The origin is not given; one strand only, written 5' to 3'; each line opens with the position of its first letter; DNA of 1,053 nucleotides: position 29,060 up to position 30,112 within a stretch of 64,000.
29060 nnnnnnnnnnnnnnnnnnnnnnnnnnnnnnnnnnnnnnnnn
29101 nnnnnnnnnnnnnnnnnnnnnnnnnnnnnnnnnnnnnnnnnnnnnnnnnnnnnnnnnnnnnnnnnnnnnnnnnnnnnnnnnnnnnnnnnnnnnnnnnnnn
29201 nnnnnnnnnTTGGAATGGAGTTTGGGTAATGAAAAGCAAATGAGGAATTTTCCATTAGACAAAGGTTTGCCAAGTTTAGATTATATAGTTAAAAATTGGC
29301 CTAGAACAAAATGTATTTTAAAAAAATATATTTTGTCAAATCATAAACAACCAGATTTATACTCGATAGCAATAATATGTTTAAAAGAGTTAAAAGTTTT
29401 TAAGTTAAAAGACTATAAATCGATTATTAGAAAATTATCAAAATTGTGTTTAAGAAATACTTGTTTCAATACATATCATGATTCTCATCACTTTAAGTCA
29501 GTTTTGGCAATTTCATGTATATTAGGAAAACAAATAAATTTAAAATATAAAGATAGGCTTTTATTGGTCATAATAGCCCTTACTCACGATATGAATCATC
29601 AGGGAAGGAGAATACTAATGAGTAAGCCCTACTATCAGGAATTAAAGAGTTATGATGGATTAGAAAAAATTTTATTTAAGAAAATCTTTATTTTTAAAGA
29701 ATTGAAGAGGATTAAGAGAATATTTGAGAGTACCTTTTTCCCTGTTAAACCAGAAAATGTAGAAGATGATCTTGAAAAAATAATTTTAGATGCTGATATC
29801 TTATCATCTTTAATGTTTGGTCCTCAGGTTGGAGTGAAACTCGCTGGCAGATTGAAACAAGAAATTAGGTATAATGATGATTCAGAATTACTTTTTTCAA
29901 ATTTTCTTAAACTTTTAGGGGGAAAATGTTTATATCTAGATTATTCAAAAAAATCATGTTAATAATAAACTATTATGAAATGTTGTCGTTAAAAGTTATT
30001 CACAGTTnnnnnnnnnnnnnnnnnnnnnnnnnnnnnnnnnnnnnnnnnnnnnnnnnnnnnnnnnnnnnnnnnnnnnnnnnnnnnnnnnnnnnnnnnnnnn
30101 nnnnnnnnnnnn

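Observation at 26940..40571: T1SS locus A is one co-directional block headed by a cAMP-autoregulated-type cyclase and a PDE-like gene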

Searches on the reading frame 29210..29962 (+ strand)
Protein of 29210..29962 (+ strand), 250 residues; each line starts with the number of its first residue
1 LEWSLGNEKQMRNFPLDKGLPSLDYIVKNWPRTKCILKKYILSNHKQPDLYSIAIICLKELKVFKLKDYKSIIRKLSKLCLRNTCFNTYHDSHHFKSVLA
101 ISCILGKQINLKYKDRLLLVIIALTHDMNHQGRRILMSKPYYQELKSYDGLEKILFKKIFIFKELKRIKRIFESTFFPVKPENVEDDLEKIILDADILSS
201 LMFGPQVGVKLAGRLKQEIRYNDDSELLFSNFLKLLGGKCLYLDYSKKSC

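Call 7: search_protein_families(library=pfam, proteins=[window:29210-29962:+], max_evalue=0.01)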
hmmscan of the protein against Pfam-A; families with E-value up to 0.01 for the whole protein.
window:29210-29962:+ (250 aa): 0 families

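Call 11: find_homologous_proteins(query=window:29240-29962:+)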
Query window:29240-29962:+ (240 aa): 132 proteins with E <= 0.001 among 820 candidates; the best 120 are listed.
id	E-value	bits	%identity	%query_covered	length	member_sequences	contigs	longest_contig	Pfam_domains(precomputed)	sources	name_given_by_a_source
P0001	3.0e-150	517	98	100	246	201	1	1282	-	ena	-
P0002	8.0e-149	512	97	100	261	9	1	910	-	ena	-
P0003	5.9e-147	506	96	100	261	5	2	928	-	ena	-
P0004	2.8e-145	500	95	100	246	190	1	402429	-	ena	-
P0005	3.7e-144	497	94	100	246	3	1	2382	-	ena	-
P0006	1.1e-142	492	93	100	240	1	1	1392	-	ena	-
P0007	6.0e-138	476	90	100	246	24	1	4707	-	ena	-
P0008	8.9e-137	472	90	100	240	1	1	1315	-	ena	-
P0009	1.6e-136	472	89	100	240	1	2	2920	-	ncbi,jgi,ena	-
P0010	6.5e-135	466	86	100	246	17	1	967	-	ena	-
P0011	7.1e-135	466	89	100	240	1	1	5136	-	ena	-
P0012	1.1e-121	423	79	100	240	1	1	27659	-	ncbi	-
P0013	8.7e-115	400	74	100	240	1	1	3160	-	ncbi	-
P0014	8.9e-111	387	70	100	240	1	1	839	-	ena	-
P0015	1.9e-110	386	71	100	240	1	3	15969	-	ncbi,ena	-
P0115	1.2e-52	197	44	93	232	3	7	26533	-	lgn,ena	-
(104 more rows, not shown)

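Call 12: search_protein_families(library=pfam, proteins=[window:29240-29962:+], max_evalue=10)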
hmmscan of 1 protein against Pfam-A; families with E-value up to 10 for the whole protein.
window:29240-29962:+ (240 aa): 2 families
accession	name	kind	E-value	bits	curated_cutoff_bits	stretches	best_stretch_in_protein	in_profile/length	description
PF01966.28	HD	-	0.01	16.6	22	1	83-189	3-114/116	HD domain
PF00233.25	PDEase_I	-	0.086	13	24.8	1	79-123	1-49/238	3'5'-cyclic nucleotide phosphodiesterase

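Call 14: find_related_loci(query=A1, collection=genome_contigs, flank=10000)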
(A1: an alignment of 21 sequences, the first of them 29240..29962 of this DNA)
Query A1 (240 aa) in genome_contigs; peptide patterns used: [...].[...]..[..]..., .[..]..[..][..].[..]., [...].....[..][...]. (x = any residue, [..] = any of these).
351 stretches matched a pattern; 23 encode a relative of the query (tblastn E <= 1e-3); 23 distinct loci.
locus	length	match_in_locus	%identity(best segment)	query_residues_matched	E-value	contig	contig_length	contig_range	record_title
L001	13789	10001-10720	99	1-240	3e-156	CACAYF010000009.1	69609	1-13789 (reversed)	uncultured Alphaproteobacteria bacterium isolate AG-349-G20 genome assembly, contig: AG-349-G20_NODE_9, whole genome sho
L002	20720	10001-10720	98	1-240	4e-156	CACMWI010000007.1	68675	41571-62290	MAG: uncultured Alphaproteobacteria bacterium isolate AG-892-F10 genome assembly, contig: AG-892-F10_NODE_7, whole genom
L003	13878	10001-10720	97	1-240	6e-154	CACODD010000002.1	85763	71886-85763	MAG: uncultured Alphaproteobacteria bacterium isolate AH-287-P08 genome assembly, contig: AH-287-P08_NODE_2, whole genom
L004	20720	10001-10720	95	1-240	1e-151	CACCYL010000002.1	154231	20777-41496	uncultured Alphaproteobacteria bacterium isolate AG-903-D15 genome assembly, contig: AG-903-D15_NODE_2, whole genome sho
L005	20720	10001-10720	95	1-240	3e-151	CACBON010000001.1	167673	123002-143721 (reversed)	uncultured Alphaproteobacteria bacterium isolate AG-359-F09 genome assembly, contig: AG-359-F09_NODE_1, whole genome sho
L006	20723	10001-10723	96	1-240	5e-151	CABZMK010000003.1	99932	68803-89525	MAG: uncultured Alphaproteobacteria bacterium isolate AG-337-K15 genome assembly, contig: AG-337-K15_NODE_3, whole genom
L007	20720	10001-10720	89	1-240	3e-145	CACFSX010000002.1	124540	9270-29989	uncultured Alphaproteobacteria bacterium isolate AG-908-P05 genome assembly, contig: AG-908-P05_NODE_2, whole genome sho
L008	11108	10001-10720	79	1-240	4e-127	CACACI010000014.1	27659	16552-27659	uncultured Alphaproteobacteria bacterium isolate AG-343-F10 genome assembly, contig: AG-343-F10_NODE_14, whole genome sh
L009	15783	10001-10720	72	1-240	1e-116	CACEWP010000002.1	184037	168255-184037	uncultured Alphaproteobacteria bacterium isolate AG-907-I19 genome assembly, contig: AG-907-I19_NODE_2, whole genome sho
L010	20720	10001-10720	69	1-240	1e-113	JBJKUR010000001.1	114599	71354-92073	MAG: Alphaproteobacteria bacterium isolate LRMED-288 Alphaproteobacteria-LRMED-288-C1, whole genome shotgun sequence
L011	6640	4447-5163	60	1-240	9e-93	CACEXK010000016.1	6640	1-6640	uncultured Alphaproteobacteria bacterium isolate AG-404-M02 genome assembly, contig: AG-404-M02_NODE_16, whole genome sh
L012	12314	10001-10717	58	1-240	1e-91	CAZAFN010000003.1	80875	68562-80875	MAG TPA_asm: uncultured Alphaproteobacteria bacterium isolate SRP077602_co3_226 genome assembly, contig: NODE_174_length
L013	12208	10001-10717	59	1-240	5e-91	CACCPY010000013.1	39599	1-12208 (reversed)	uncultured Alphaproteobacteria bacterium isolate AG-901-J22 genome assembly, contig: AG-901-J22_NODE_13, whole genome sh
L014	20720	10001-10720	59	1-240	1e-88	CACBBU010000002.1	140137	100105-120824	uncultured Alphaproteobacteria bacterium isolate AG-899-D02 genome assembly, contig: AG-899-D02_NODE_2, whole genome sho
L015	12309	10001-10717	58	1-240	3e-88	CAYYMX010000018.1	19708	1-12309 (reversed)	MAG TPA_asm: uncultured Alphaproteobacteria bacterium isolate SRP077602_co4_20 genome assembly, contig: NODE_4635_length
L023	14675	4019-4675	46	6-225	1e-53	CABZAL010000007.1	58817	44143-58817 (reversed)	MAG: uncultured Alphaproteobacteria bacterium isolate AG-337-B08 genome assembly, contig: AG-337-B08_NODE_7, whole genom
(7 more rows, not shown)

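Call 20: search_protein_families(library=ncbifam, proteins=[L002:7698-10004:+, L002:10001-10723:+, L002:10769-12109:+, L002:12165-15320:+, L002:15401-18043:+, L002:18096-19685:+, L002:7066-7683:+], max_evalue=0.001)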
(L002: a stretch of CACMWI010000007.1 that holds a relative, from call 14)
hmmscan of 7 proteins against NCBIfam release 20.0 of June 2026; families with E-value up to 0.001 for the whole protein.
L002:7698-10004:+ (768 aa): 10 families
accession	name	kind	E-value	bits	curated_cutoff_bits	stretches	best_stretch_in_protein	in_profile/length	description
NF008468.0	PRK11360.1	equivalog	1.1e-13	50.5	646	1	340-486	258-389/616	two-component system sensor histidine kinase AtoS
NF008283.0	PRK11061.1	equivalog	8.7e-13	47.4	583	2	22-195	6-180/748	phosphoenolpyruvate--protein phosphotransferase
TIGR01817.1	nifA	equivalog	2.2e-12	46.5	528.85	1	20-184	6-171/534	nif-specific transcriptional activator NifA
NF047786.1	his_kin_MadS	equivalog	4.5e-08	32.6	500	1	203-357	48-195/434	MadS family sensor histidine kinase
NF008485.2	PRK11388.1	equivalog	1.1e-06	27.3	551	1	181-399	43-259/643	dihydroxyacetone kinase operon transcriptional regulator DhaR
NF046044.1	PnpS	equivalog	4.8e-05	22.5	400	1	325-483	29-169/390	two-component system histidine kinase PnpS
NF047874.1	MASE3_PAS_HK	subfamily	5.3e-05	22.2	560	1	339-483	254-384/655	MASE3 domain-containing sensor histidine kinase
TIGR03903.1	TOMM_kin_cyc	equivalog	0.00015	19.7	705.75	1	546-692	327-464/1267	TOMM system kinase/cyclase fusion protein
NF033092.0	HK_WalK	equivalog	0.00047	18.8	725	1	333-410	243-318/594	cell wall metabolism sensor histidine kinase WalK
NF011958.0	PRK15429.1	equivalog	0.00072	18.3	830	0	276-340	104-168/692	formate hydrogenlyase transcriptional activator FlhA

L002:10001-10723:+ (240 aa): 0 families

L002:10769-12109:+ (446 aa): 5 families
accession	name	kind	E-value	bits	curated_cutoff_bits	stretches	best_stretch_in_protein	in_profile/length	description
TIGR01844.1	type_I_sec_TolC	subfamily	3.7e-55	187.6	225.15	1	40-440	4-403/414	TolC family outer membrane protein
NF007002.0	PRK09465.1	equivalog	1.9e-20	72.8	495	1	47-442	32-431/460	outer membrane channel protein TolC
TIGR01845.1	outer_NodT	subfamily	7.6e-20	71.2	210.05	2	41-222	59-243/460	efflux transporter outer membrane subunit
NF052390.1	efflux_OMP_AbuO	equivalog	3.5e-05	22.7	700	0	138-296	132-290/447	multidrug efflux outer membrane protein AbuO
NF045679.1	DiMtlExpIhpA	equivalog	0.00015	20.5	650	1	32-224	24-210/424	divalent metal ion exporter subunit IhpA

L002:12165-15320:+ (1051 aa): 6 families
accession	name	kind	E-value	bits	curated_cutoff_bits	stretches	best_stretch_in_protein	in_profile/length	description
NF035945.1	Zn_serralysin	subfamily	1.9e-07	30.6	500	1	860-922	333-397/462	serralysin family metalloprotease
NF050046.1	PueAB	exception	3e-05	22.7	670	1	839-923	491-569/616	polyurethane esterase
NF033682.1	retention_LapA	subfamily_domain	5.7e-05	23.3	50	1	107-171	4-68/145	retention module-containing protein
NF033165.1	lipo_LipL45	exception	0.0001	21.5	350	1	110-222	43-152/391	lipoprotein LipL45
NF047849.1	Lsa33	exception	0.00014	21.2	420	1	109-240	32-159/310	surface adhesin Lsa33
NF033943.0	RTX_toxin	subfamily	0.00018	19.8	1000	1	831-921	737-823/930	RTX family hemolysin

L002:15401-18043:+ (880 aa): 8 families
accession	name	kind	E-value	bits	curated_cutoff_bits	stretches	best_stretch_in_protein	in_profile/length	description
NF046115.1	Ca_rpt_SMc04171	equivalog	4.8e-21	75.5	625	2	639-748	411-520/574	SMc04171 family calcium-binding repeat protein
NF033943.0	RTX_toxin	subfamily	1.1e-15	56.9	1000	1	588-724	661-806/930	RTX family hemolysin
NF033203.1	entero_EhxA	exception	2.7e-12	45.7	2000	1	611-744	691-832/997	enterohemolysin EhxA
NF035945.1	Zn_serralysin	subfamily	1.3e-10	41.1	500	2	604-688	282-365/462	serralysin family metalloprotease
NF053766.1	ZapA_metallo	exception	2.8e-08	33.2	940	1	665-759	335-429/483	ZapA family metalloprotease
NF050046.1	PueAB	exception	1.5e-07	30.3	670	1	692-819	374-499/616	polyurethane esterase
NF033682.1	retention_LapA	subfamily_domain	8.6e-05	22.8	50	1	140-204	4-68/145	retention module-containing protein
NF033165.1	lipo_LipL45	exception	0.00053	19.1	350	0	147-255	47-152/391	lipoprotein LipL45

L002:18096-19685:+ (529 aa): 162 families (the best 25 are shown)
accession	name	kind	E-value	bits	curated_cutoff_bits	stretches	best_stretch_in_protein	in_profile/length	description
TIGR03375.1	type_I_sec_LssB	subfamily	3.3e-60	204.2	693.1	1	3-524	140-670/696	type I secretion system permease/ATPase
TIGR01842.1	type_I_sec_PrtD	subfamily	1.7e-47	162.2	510.15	1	11-524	5-522/544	type I secretion system permease/ATPase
TIGR03796.1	NHLM_micro_ABC1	equivalog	3.9e-42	144.4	853.3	1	9-511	151-667/710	NHLP family bacteriocin export ABC transporter peptidase/permease/ATPase subunit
TIGR01846.1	type_I_sec_HlyB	subfamily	1.1e-41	143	725.55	1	5-522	132-658/694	type I secretion system permease/ATPase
NF045998.1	cleave_ABC_plasm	equivalog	5.4e-38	130.7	500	1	5-488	146-634/673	Mbov_0121 family peptidase domain-containing ABC transporter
TIGR03797.1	NHLM_micro_ABC2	equivalog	3.6e-36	124.9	709.4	1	7-503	131-635/686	NHLP bacteriocin export ABC transporter permease/ATPase subunit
TIGR02868.1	CydC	equivalog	8.5e-33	113.8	329.05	1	119-510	129-524/530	thiol reductant ABC exporter subunit CydC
TIGR01193.1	bacteriocin_ABC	subfamily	2.6e-32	112.2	523.85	1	6-524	149-677/708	peptide cleavage/export ABC transporter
TIGR02857.1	CydD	equivalog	1e-30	107.2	435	1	308-526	320-527/529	thiol reductant ABC exporter subunit CydD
TIGR02203.1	MsbA_lipidA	equivalog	8.2e-29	100.5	602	1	55-502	74-516/572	lipid A export permease/ATP-binding protein MsbA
NF010178.0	PRK13657.1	equivalog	2.5e-28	98.9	733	1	134-509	142-524/588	glucan ABC transporter ATP-binding protein/ permease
NF008364.0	PRK11160.1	equivalog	3.1e-27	95.4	630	1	115-514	132-533/575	heme ABC transporter ATP-binding protein/permease CydC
TIGR01192.1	chvA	subfamily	1.6e-25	89.8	585.4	1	136-511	145-526/585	glucan export ABC transporter ATP-binding protein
NF045513.1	HepA_fam_ABC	equivalog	1e-22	80.4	725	1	116-523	167-576/610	heterocyst formation ABC transporter subunit HepA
NF007813.0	PRK10522.1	equivalog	7.4e-22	77.7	604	1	274-524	284-518/547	multidrug ABC transporter permease/ATP-binding protein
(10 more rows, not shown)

L002:7066-7683:+ (205 aa): 3 families
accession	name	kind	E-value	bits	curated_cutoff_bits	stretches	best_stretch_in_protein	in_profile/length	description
NF053609.1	Sul12a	equivalog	3.9e-05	23.8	150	0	47-89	58-100/103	Sul12a family chromatin-organizing protein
TIGR04523.1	Mplasa_alph_rch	subfamily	6e-05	21.2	270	1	23-204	414-599/745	helix-rich protein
TIGR02169.1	SMC_prok_A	equivalog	0.00047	18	729.4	1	23-200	729-900/1165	chromosome segregation protein SMC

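Call 21: predict_structure(alignment_id=A1)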
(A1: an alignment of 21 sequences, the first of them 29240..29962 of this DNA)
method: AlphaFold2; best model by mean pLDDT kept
length: 240 residues; sequences in the alignment: 21
mean_pLDDT: 80.4   pTM: 0.82
mean pLDDT of the five models: 80.4, 76.6, 74.7, 74.3, 69.2
residues with pLDDT >= 90: 67; 70-90: 125; 50-70: 45; < 50: 3
segments of 3 or more residues with pLDDT < 50: 76-78
pLDDT, mean of each block of 10 residues (from residue 1): 69 87 83 80 93 87 91 57 84 91 94 87 59 86 85 91 82 89 86 69 61 77 68 75
secondary structure, 60 per line:
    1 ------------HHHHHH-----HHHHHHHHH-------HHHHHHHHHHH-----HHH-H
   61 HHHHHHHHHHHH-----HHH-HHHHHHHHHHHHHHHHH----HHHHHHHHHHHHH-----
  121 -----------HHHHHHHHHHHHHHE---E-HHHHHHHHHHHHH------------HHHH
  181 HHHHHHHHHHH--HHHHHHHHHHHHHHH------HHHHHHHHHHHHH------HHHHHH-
elements in order: H13-18 H24-32 H40-50 H60-72 H82-98 H103-115 H132-145 H152-164 H177-191 H194-208 H215-227 H234-239

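Call 24: search_solved_structures(query=A1, max_evalue=10, show_alignments=2)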
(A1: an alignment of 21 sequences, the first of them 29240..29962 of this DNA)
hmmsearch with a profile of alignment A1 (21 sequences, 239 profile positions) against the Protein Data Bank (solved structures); distinct sequences matched with E-value up to 10: 91 (the best 60 are shown).
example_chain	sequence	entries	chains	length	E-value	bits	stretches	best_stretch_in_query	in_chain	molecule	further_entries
9lss_A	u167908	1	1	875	0.00016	24.4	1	29-149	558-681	cGMP-specific 3',5'-cyclic phosphodiesterase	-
3bjc_A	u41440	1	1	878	0.00016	24.4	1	29-149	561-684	cGMP-specific 3',5'-cyclic phosphodiesterase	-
10oz_A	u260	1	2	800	0.00017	24.4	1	29-156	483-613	cGMP-specific 3',5'-cyclic phosphodiesterase PDE5-PDE6 chimera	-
5vyd_A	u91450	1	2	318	0.00018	24.3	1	36-122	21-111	Phosphodiesterase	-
7d7p_A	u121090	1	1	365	0.00023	24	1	36-122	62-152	Phosphodiesterase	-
1t9r_A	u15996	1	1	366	0.00051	22.8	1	29-151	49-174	cGMP-specific 3',5'-cyclic phosphodiesterase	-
7faq_A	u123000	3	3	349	0.00056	22.7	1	29-152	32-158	cGMP-specific 3',5'-cyclic phosphodiesterase | Isoform PDE5A1 of cGMP-specific 3',5'-cyclic phosphodiesterase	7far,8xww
8wkf_A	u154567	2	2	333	0.00056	22.7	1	29-155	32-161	cGMP-specific 3',5'-cyclic phosphodiesterase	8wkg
3shy_A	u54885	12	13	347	0.00059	22.6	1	29-133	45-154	cGMP-specific 3',5'-cyclic phosphodiesterase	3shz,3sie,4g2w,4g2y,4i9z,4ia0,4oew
1t9s_A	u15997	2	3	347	0.00063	22.5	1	28-122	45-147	cGMP-specific 3',5'-cyclic phosphodiesterase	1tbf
6l6e_A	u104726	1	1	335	0.00063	22.5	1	30-133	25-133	cGMP-specific 3',5'-cyclic phosphodiesterase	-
2h40_A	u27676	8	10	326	0.00066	22.5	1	30-151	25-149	cGMP-specific 3',5'-cyclic phosphodiesterase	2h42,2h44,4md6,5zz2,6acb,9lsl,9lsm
1xoz_A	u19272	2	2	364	0.00067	22.4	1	28-122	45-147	cGMP-specific 3',5'-cyclic phosphodiesterase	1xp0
6vbi_A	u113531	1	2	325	0.00072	22.3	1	30-154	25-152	cGMP-specific 3',5'-cyclic phosphodiesterase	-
3b2r_A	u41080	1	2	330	0.00079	22.2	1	29-152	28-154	cGMP-specific 3',5'-cyclic phosphodiesterase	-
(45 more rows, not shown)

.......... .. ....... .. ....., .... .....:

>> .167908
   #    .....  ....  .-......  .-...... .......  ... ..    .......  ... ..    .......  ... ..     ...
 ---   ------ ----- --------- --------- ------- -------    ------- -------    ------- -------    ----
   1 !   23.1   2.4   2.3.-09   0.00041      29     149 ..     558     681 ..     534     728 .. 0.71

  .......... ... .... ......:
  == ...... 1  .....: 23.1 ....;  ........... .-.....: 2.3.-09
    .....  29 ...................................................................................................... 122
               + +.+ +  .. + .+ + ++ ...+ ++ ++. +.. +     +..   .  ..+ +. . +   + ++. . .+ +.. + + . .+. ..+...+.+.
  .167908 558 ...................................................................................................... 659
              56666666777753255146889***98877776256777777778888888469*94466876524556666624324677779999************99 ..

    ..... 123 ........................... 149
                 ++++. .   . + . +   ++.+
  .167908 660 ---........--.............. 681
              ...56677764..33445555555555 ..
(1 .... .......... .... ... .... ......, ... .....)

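Call 25: search_solved_structures(query=L002:7698-10004:+, max_evalue=0.00001)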
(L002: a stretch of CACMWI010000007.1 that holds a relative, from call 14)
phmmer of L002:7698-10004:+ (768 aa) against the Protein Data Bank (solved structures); distinct sequences matched with E-value up to 0.00001: 64 (the best 60 are shown).
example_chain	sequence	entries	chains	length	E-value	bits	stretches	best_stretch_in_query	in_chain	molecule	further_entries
1ykd_A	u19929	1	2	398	1.2e-43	152.7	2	178-317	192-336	adenylate cyclase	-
6fht_A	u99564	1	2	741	3.2e-37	131.4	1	476-690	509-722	Bacteriophytochrome,Adenylate cyclase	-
2w01_A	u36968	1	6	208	1.8e-34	122.3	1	503-690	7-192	ADENYLATE CYCLASE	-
3r5g_A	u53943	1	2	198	8.6e-32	113.5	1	511-696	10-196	CyaB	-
3lfv_A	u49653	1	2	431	5.5e-31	110.8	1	186-357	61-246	cGMP-specific 3',5'-cyclic phosphodiesterase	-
3mf0_A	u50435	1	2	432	5.6e-31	110.8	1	186-358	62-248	cGMP-specific 3',5'-cyclic phosphodiesterase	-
9lss_A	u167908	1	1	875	5.8e-30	107.4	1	187-358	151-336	cGMP-specific 3',5'-cyclic phosphodiesterase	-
3bjc_A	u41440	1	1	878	5.9e-30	107.4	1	187-358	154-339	cGMP-specific 3',5'-cyclic phosphodiesterase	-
1mc0_A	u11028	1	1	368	7.9e-29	103.7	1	188-353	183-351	3',5'-cyclic nucleotide phosphodiesterase 2A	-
3ibj_A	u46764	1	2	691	1.7e-28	102.6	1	189-362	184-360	cGMP-dependent 3',5'-cyclic phosphodiesterase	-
9lrn_A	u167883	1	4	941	2.1e-28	102.3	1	188-361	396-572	cGMP-dependent 3',5'-cyclic phosphodiesterase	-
5x4t_A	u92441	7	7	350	2.9e-27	98.5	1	484-692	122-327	Photoactivated adenylyl cyclase | Family 3 adenylate cyclase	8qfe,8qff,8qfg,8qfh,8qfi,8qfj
9f1z_A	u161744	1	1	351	2.9e-27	98.5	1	484-692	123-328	Family 3 adenylate cyclase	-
5x4u_A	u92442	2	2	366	3e-27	98.5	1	484-692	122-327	Photoactivated adenylyl cyclase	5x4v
4yus_A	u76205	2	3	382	3.4e-27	98.3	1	484-692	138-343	Family 3 adenylate cyclase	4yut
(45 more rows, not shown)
